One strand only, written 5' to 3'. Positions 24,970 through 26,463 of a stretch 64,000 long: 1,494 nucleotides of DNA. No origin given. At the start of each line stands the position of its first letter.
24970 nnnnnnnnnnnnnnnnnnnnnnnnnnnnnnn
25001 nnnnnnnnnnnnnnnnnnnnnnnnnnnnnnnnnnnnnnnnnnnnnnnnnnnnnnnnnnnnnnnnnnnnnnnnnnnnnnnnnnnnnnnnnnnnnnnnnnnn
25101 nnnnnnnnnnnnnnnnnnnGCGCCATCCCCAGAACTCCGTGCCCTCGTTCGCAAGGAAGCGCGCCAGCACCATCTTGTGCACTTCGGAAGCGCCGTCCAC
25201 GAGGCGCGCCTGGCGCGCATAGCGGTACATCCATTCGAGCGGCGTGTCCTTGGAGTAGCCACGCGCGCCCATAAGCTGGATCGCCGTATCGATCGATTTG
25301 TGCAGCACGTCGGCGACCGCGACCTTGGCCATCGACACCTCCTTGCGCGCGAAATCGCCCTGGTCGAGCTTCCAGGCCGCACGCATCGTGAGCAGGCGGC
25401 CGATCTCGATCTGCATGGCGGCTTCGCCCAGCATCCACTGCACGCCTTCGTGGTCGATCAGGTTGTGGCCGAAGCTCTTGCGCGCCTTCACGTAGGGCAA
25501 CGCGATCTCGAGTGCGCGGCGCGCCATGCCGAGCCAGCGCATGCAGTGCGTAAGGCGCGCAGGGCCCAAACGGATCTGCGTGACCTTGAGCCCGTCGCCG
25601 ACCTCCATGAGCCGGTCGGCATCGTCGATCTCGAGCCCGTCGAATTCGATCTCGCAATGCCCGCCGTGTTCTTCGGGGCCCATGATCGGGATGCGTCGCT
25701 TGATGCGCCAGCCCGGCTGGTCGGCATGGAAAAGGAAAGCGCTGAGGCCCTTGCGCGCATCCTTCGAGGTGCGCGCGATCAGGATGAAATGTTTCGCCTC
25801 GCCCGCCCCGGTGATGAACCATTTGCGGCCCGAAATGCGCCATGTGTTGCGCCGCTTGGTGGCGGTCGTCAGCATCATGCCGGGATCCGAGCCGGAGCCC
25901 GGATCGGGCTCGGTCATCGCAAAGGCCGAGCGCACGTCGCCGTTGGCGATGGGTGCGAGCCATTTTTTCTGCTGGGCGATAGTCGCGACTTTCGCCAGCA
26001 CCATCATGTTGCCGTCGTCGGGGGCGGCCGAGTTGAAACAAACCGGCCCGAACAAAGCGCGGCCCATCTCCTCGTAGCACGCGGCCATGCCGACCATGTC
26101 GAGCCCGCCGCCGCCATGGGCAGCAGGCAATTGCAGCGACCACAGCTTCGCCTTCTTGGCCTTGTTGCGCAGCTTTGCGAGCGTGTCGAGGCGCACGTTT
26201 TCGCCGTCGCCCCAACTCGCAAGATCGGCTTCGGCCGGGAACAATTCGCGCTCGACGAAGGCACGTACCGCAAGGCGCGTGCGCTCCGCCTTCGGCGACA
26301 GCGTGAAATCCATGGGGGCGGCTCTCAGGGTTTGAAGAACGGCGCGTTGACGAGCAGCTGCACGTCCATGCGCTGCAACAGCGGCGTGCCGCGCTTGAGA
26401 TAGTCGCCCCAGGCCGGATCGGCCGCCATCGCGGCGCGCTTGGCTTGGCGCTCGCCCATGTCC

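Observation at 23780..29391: Five-gene operon (acyl-CoA synthetase, SDR, NIPSNAP, acyl-CoA dehydrogenase, APH-family kinase) resembling the lva 4-hydroxy-acid pathway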

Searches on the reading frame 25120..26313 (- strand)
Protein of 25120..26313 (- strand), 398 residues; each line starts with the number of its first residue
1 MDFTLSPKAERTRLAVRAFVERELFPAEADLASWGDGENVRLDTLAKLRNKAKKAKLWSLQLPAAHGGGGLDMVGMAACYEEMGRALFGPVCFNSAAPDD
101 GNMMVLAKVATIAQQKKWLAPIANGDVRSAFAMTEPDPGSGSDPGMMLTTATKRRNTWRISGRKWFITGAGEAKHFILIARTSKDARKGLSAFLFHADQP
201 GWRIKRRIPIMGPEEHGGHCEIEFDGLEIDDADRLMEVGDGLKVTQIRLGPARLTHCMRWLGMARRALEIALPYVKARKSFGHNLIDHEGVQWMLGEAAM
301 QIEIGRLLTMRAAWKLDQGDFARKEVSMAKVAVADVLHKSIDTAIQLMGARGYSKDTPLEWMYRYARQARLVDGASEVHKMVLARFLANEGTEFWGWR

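Call 6: search_protein_families(library=pfam, proteins=[window:25120-26313:-])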
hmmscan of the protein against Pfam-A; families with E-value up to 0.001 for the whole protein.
window:25120-26313:- (398 aa): 4 families
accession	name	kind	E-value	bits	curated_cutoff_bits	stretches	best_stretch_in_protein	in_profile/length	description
PF00441.29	Acyl-CoA_dh_1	-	7.1e-41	140.3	22.4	1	239-387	1-149/150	Acyl-CoA dehydrogenase, C-terminal domain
PF02770.24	Acyl-CoA_dh_M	-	5e-20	71.9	33.3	1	130-225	1-95/97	Acyl-CoA dehydrogenase, middle domain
PF08028.16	Acyl-CoA_dh_2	-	8.4e-15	55.7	22.7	1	254-367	1-124/134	Acyl-CoA dehydrogenase, C-terminal domain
PF02771.21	Acyl-CoA_dh_N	-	1e-13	52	22.9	1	8-126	3-113/113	Acyl-CoA dehydrogenase, N-terminal domain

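Call 7: search_protein_families(library=ncbifam, proteins=[window:25120-26313:-])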
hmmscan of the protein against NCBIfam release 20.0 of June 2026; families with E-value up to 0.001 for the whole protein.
window:25120-26313:- (398 aa): 19 families
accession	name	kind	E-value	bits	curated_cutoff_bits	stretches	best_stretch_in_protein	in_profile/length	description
NF042972.1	AcrlCoAredClosAcrC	equivalog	3.1e-57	194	640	1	1-386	1-375/378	acryloyl-CoA reductase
NF042439.1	SulpropCoADesulf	equivalog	1.4e-50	172.1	600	1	51-385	32-368/379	3-sulfinopropanoyl-CoA desulfinase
NF043006.1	CyhCrbnylCoADH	equivalog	3.4e-44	151.4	650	1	120-390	111-378/380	cyclohexane-1-carbonyl-CoA dehydrogenase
NF045652.1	ProlPCPDhRedW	equivalog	1.5e-41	142.5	650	1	13-387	8-373/376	L-prolyl-[peptidyl-carrier protein] dehydrogenase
NF045552.1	GlutCoADH_Des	equivalog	5.6e-41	141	470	1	1-384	1-376/387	glutaryl-CoA dehydrogenase Acd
NF008997.0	PRK12341.1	equivalog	4.8e-39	134.5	537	1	54-385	48-374/382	acyl-CoA dehydrogenase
NF053553.1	prodigi_MBC_PigA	equivalog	1.6e-36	126.2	500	1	47-387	40-379/381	prodigiosin MBC biosynthesis dehydrogenase PigA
NF002885.1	PRK03354.1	equivalog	1.7e-35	122.8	540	1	59-385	53-371/378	crotonobetainyl-CoA dehydrogenase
NF058590.1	AcCoDHFadEBacil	equivalog_domain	1.3e-32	113.1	600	2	16-317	32-321/586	acyl-CoA dehydrogenase FadE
TIGR03207.1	cyc_hxne_CoA_dh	equivalog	4.2e-31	108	575.35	1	61-385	50-369/372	cyclohexanecarboxyl-CoA dehydrogenase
NF052270.1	Staph_DH_FadE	equivalog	1.1e-24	87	600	1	113-390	124-396/400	acyl-CoA dehydrogenase FadE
TIGR03203.1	pimD_small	equivalog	1.1e-16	60.9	652.7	1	58-360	52-349/378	pimeloyl-CoA dehydrogenase small subunit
NF008594.0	PRK11561.1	equivalog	3e-14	52.2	545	1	132-386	183-438/540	isovaleryl-CoA dehydrogenase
TIGR04022.1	sulfur_SfnB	equivalog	1.1e-11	44.3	430.9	1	53-371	43-364/391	SfnB family sulfur acquisition oxidoreductase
NF049984.1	Rv1679_FadE16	equivalog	1.5e-11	44.1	600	1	103-372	82-350/371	Rv1679 family acyl-CoA dehydrogenase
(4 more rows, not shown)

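Call 8: search_solved_structures(query=window:25120-26313:-, max_evalue=1e-20)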
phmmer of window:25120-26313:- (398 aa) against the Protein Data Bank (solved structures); distinct sequences matched with E-value up to 1e-20: 60.
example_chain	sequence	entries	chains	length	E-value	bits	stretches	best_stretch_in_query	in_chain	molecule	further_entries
4hr3_A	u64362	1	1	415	4e-66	226.9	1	1-386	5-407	Putative acyl-CoA dehydrogenase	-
2wbi_A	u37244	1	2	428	1.6e-65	224.9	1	6-385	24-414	ACYL-COA DEHYDROGENASE FAMILY MEMBER 11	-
8v3u_A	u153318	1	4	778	3.8e-65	223.7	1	6-386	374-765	Acyl-Coenzyme A dehydrogenase family, member 11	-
8v3v_A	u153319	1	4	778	1.9e-64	221.4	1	6-386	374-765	Acyl-Coenzyme A dehydrogenase family, member 11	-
5lnx_A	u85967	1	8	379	9.3e-48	166.4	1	15-388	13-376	Acyl-CoA dehydrogenase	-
1jqi_A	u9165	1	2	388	1.9e-45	158.8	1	12-387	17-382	short chain acyl-CoA dehydrogenase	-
7y0a_A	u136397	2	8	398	1.4e-44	156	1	15-387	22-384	Short-chain specific acyl-CoA dehydrogenase, mitochondrial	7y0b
8sgs_A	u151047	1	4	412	1.6e-44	155.8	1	15-387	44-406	Short-chain specific acyl-CoA dehydrogenase, mitochondrial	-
2vig_A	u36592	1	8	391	7.5e-44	153.5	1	15-387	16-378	SHORT-CHAIN SPECIFIC ACYL-COA DEHYDROGENASE,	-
3mdd_A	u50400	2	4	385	8.1e-43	150.1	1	3-385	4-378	MEDIUM CHAIN ACYL-COA DEHYDROGENASE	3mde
1udy_A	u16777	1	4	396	8.7e-43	150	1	3-385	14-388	Acyl-CoA dehydrogenase, medium-chain specific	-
6fah_C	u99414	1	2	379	9.7e-43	149.9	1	47-387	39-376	Caffeyl-CoA reductase-Etf complex subunit CarC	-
8i4p_A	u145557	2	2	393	1.3e-42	149.5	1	56-388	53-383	Acyl-CoA dehydrogenase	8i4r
7w0j_A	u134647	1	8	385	1.5e-42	149.3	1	56-387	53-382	Acyl-CoA dehydrogenase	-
3pfd_A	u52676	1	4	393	2e-42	148.8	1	12-387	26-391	Acyl-CoA dehydrogenase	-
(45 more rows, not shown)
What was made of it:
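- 25117..26313 (-): lvaC / ACAD10-11-type acyl-CoA dehydrogenase-fold enzyme (398 aa). Proposed 4-phosphoacyl-CoA phosphate-eliminating enzyme. Top PDB hits are 4hr3 and ACAD11 at 225-227 bits, with the next ACAD at 166 (call 8).
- On ACAD10/ACAD11 subgroup of ACADs: ACAD11 scores 222-225 bits, against 166 for the best ordinary ACAD (call 8).
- ACAD11 and 4hr3 outscore all ordinary ACADs by about 60 bits (call 8).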

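Call 15: search_solved_structures(query=window:25120-26313:-, max_evalue=1e-60, show_alignments=3)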
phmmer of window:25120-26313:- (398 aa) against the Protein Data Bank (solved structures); distinct sequences matched with E-value up to 1e-60: 4.
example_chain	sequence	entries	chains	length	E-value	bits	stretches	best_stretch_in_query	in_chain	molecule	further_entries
4hr3_A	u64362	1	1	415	4e-66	226.9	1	1-386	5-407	Putative acyl-CoA dehydrogenase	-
2wbi_A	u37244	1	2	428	1.6e-65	224.9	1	6-385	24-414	ACYL-COA DEHYDROGENASE FAMILY MEMBER 11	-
8v3u_A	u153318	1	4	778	3.8e-65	223.7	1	6-386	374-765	Acyl-Coenzyme A dehydrogenase family, member 11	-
8v3v_A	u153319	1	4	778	1.9e-64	221.4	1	6-386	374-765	Acyl-Coenzyme A dehydrogenase family, member 11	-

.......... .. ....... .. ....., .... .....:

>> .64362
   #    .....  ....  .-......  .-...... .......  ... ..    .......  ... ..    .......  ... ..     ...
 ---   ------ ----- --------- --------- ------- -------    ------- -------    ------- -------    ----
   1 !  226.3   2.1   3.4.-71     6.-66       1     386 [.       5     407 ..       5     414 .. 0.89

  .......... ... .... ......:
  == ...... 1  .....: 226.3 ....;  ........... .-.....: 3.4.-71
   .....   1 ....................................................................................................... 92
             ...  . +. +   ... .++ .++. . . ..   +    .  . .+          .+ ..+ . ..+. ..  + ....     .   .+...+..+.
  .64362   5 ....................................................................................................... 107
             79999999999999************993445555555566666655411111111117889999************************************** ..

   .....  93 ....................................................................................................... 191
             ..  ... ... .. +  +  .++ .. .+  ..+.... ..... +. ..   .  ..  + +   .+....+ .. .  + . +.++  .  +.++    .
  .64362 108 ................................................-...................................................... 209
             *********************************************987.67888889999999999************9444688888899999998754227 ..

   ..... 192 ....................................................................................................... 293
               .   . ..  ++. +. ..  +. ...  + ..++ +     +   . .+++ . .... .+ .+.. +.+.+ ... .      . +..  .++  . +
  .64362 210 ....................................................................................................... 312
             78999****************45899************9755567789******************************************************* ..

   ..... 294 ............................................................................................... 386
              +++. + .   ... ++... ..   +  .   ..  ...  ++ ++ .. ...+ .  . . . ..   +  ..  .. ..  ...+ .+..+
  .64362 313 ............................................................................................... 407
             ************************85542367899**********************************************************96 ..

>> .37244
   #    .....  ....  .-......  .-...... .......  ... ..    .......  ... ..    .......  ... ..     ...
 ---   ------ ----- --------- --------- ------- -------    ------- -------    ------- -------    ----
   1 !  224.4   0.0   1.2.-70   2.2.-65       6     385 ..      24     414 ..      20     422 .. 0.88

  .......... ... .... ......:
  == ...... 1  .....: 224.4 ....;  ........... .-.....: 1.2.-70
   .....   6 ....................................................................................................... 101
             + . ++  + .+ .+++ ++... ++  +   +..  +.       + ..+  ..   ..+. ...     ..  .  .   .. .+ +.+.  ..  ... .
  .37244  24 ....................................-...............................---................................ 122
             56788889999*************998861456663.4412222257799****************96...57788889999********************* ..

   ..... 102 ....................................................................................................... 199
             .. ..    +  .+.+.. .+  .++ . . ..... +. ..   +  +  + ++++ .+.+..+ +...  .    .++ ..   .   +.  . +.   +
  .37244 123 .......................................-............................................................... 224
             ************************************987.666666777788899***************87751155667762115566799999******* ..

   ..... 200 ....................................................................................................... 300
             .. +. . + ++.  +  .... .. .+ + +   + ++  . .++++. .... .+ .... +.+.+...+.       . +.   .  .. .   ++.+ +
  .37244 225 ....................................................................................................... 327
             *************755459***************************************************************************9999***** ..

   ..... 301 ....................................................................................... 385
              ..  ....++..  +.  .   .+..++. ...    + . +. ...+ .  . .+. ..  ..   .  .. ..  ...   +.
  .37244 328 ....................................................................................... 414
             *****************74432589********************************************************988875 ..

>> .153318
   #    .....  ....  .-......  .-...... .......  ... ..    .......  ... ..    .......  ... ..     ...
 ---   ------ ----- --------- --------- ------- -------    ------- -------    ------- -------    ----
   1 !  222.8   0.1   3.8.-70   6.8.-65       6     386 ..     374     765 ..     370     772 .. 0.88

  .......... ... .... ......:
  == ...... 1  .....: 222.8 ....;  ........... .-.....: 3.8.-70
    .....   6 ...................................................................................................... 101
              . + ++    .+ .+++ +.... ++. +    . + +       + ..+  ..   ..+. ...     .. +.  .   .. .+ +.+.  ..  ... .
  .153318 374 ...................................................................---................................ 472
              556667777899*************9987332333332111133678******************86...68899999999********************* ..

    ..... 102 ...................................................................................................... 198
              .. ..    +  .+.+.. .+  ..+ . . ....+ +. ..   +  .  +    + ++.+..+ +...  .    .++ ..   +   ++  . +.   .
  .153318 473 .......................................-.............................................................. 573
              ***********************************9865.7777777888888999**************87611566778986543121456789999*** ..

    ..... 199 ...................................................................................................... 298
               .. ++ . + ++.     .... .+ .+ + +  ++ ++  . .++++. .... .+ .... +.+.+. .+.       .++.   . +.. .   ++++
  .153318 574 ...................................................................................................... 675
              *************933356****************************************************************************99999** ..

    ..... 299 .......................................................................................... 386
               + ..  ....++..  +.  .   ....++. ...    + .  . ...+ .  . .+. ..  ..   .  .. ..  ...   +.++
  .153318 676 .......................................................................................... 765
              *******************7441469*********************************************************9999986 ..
